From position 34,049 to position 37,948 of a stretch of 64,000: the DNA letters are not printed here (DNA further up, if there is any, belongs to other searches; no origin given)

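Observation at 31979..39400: Flotillin (SPFH) gene followed by a 1733-aa protein with a C-terminal AAA_5 (MoxR/McrB-like) ATPase: candidate uncharacterised membrane-microdomain machine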

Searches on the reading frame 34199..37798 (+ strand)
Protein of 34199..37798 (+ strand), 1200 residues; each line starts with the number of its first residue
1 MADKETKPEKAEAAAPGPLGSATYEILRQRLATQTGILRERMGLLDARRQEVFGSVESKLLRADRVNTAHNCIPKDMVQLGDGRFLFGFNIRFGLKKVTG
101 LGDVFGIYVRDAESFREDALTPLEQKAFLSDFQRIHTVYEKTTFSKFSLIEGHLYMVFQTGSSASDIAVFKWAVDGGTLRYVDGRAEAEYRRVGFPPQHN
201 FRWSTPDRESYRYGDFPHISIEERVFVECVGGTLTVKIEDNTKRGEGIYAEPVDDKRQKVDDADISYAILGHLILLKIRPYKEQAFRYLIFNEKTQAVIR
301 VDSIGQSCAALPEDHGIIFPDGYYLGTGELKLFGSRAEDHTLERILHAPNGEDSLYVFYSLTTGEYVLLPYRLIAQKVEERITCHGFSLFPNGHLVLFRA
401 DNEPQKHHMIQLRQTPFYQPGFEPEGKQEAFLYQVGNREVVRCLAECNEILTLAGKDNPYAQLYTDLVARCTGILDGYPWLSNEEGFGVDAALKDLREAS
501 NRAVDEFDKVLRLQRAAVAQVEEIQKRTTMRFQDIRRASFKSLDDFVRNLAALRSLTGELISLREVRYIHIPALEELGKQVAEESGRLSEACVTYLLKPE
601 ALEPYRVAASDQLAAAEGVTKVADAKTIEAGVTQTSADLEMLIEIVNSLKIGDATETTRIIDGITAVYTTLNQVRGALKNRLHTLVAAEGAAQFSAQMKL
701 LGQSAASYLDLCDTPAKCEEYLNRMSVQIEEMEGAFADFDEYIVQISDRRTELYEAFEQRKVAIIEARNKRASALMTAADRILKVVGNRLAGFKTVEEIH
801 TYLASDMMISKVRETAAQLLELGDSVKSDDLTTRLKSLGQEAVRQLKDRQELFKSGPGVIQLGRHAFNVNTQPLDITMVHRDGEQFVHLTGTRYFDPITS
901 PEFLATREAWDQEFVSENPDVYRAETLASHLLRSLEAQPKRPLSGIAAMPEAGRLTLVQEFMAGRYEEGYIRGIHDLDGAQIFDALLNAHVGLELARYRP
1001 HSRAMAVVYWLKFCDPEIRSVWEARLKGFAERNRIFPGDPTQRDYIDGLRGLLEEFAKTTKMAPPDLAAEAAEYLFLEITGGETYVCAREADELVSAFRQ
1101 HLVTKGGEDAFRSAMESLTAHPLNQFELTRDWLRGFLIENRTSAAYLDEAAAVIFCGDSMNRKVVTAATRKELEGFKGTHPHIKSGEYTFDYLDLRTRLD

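Call 30: search_protein_representatives(protein=window:34199-37798:+)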
Query: 1200 residues. Proteins with E-value up to 0.001 (for the whole library): 1320; up to 1e-10: 901; up to 1e-30: 436. The best 150 are listed.
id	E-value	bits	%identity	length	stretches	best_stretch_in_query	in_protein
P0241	0.0e+00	1106.9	45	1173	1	8-1153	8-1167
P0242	0.0e+00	1100.0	44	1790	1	18-1195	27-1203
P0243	2.7e-288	976.0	42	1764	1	19-1143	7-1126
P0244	4.9e-287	971.8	42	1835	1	1-1196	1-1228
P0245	1.3e-276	937.3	40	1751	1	8-1200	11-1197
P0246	4.1e-268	909.1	39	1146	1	4-1139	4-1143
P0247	6.7e-268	908.4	45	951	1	17-966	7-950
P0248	2.1e-264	896.9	43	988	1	256-1196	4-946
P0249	1.9e-261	887.1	41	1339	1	20-1127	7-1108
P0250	1.5e-252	857.6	39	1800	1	19-1185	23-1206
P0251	4.0e-251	852.9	39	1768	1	1-1194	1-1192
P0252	1.3e-248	844.5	37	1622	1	19-1199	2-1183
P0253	1.7e-244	831.0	39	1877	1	17-1187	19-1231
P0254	1.2e-243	828.2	35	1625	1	21-1199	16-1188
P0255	2.7e-243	827.0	37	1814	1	21-1185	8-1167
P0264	1.3e-230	785.0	38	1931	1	12-1145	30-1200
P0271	1.2e-222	758.6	36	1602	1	21-1192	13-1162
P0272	1.4e-222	758.3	36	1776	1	20-1197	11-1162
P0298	5.2e-189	647.2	31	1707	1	22-1191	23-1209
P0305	7.6e-180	616.8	33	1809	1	18-1194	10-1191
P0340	2.6e-138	479.3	32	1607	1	21-1200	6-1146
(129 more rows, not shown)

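Call 59: predict_structure(alignment_id=A4)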
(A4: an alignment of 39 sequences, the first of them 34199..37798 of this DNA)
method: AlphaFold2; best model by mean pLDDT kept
length: 1200 residues; sequences in the alignment: 39
mean_pLDDT: 83.2   pTM: 0.47
mean pLDDT of the five models: 83.2, 79.8, 79.1, 78.4, 78.2
residues with pLDDT >= 90: 321; 70-90: 742; 50-70: 103; < 50: 34
segments of 3 or more residues with pLDDT < 50: 1-20, 851-855, 909-917
pLDDT, mean of each block of 10 residues (from residue 1): 36 38 68 91 94 84 83 86 85 73 87 80 89 85 87 89 85 84 87 74 87 84 87 84 74 86 90 91 90 88 87 89 89 74 86 89 86 90 88 86 83 88 83 91 92 75 84 93 92 92 77 81 91 87 88 90 84 89 90 86 87 80 77 85 81 79 86 80 60 75 86 86 88 74 84 88 84 86 87 83 88 90 84 88 71 52 63 65 73 76 63 51 87 82 86 88 65 77 93 90 94 91 89 76 89 93 90 92 85 92 89 89 92 89 87 91 89 86 87 86
secondary structure, 60 per line:
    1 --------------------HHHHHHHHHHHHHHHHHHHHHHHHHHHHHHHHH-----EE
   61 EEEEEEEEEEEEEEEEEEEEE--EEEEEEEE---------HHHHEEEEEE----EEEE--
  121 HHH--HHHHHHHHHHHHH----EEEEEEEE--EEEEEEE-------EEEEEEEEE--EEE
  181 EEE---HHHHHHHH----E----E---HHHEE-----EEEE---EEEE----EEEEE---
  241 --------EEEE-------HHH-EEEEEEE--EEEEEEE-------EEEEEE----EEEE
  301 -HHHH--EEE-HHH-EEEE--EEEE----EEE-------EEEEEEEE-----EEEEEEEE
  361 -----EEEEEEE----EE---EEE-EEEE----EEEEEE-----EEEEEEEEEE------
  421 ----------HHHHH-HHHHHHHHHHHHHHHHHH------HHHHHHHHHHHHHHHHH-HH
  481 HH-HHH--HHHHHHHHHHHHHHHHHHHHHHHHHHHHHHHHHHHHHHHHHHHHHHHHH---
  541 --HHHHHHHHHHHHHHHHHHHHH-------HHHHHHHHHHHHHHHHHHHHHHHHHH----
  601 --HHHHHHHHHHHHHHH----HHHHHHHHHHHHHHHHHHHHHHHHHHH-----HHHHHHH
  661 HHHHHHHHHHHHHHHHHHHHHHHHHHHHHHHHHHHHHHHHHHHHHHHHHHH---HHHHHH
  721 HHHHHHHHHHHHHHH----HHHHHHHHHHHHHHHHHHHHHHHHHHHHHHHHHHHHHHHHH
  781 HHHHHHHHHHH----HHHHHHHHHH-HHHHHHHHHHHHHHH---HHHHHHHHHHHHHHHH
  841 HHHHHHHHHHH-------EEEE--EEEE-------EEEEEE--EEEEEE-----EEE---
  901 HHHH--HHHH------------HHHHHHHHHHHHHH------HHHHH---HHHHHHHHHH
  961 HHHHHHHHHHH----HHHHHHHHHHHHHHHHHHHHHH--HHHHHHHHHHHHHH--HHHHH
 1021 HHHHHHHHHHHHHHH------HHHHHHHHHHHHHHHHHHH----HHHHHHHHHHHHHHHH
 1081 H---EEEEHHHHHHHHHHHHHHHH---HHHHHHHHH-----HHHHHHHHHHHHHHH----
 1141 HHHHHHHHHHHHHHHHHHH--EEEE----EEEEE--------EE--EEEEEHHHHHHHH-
elements in order (helices of 4 or more, strands of 3 or more residues): H21-53 E59-81 E84-91 H101-104 E105-110 E115-118 H126-138 E143-150 E153-159 E167-175 E178-183 H187-194 E218-221 E225-228 E233-237 E249-252 E264-270 E273-279 E287-292 E297-300 H302-305 E308-310 E316-319 E322-325 E330-332 E340-347 E353-360 E366-372 E382-384 E386-389 E394-399 E405-414 H431-435 H437-454 H461-477 H479-482 H489-537 H543-563 H571-596 H603-617 H622-648 H654-711 H715-735 H740-791 H796-805 H807-821 H825-851 E859-862 E865-868 E876-881 E884-889 E895-897 H901-904 H907-910 H923-936 H943-947 H951-971 H976-997 H1000-1013 H1016-1035 H1042-1060 H1065-1081 E1085-1088 H1089-1104 H1108-1116 H1122-1136 H1141-1159 E1162-1165 E1170-1174 E1187-1191 H1192-1199

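Call 100: fold_search(model_id=the predicted structure, library=pdb)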
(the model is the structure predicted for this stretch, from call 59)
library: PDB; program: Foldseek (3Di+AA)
matches with E <= 10: 579; with E <= 0.001: 28
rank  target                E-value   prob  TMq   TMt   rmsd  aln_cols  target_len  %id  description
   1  8glv_DA               1.3e-05  1.00  0.11  0.04  51.4      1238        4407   12  96-nm repeat unit of doublet microtubules from Chlamydomonas reinhardtii flagella (released 2023-05-31)
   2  8bbf_B                5.0e-05  0.60  0.06  0.06  39.4      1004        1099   10  Structure of the IFT-A complex; IFT-A1 module (released 2022-12-07)
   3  5o3w_C                5.7e-05  1.00  0.11  0.15  24.9       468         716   10  Structural characterization of the fast and promiscuous macrocyclase from plant - PCY1-S562A bound to Presegetalin A1 (released 2018-02-07)
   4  9q5x_A                8.2e-05  1.00  0.11  0.16  25.0       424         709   12  Human prolyl endopeptidase (PREP) - complex with KT-2-74 (released 2026-01-21)
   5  5o3w_B                9.7e-05  1.00  0.11  0.15  24.9       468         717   10  Structural characterization of the fast and promiscuous macrocyclase from plant - PCY1-S562A bound to Presegetalin A1 (released 2018-02-07)
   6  7k58_C                1.0e-04  0.75  0.09  0.04  63.4      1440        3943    8  Structure of outer-arm dyneins bound to microtubule with microtubule binding state 1(MTBS-1) (released 2021-09-29)
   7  5uw3_B                1.3e-04  1.00  0.11  0.16  25.0       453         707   11  PCY1 in Complex with Follower Peptide (released 2017-05-31)
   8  5o3x_A                1.4e-04  1.00  0.11  0.16  24.8       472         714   10  Structural characterization of the fast and promiscuous macrocyclase from plant - apo PCY1 (released 2018-02-07)
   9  6u42_5L               1.6e-04  0.98  0.08  0.13  20.1       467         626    9  Natively decorated ciliary doublet microtubule (released 2019-11-13)
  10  9y6s_7K               1.8e-04  0.51  0.06  0.06  68.0      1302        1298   10  96-nm repeat of the Leishmania tarentolae doublet microtubule (released 2025-12-17)
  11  5o3x_B                1.9e-04  1.00  0.11  0.16  25.0       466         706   12  Structural characterization of the fast and promiscuous macrocyclase from plant - apo PCY1 (released 2018-02-07)
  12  9r9b_A                2.0e-04  0.99  0.12  0.20  27.0       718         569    8  Crystal structure of clathrin heavy chain in complex with a peptidomimetic inhibitor of the TACC3 interaction (released 2026-04-08)
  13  8j07_i9               2.0e-04  0.47  0.06  0.06  63.2      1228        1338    9  96nm repeat of human respiratory doublet microtubule and associated axonemal complexes (released 2023-07-26)
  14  5tik_B                2.1e-04  1.00  0.12  0.32  16.6       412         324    6  Structural basis for inhibition of erythrocyte invasion by antibodies to Plasmodium falciparum protein CyRPA (released 2017-03-01)
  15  8j07_i4               2.8e-04  0.98  0.10  0.12  189.8       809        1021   11  96nm repeat of human respiratory doublet microtubule and associated axonemal complexes (released 2023-07-26)
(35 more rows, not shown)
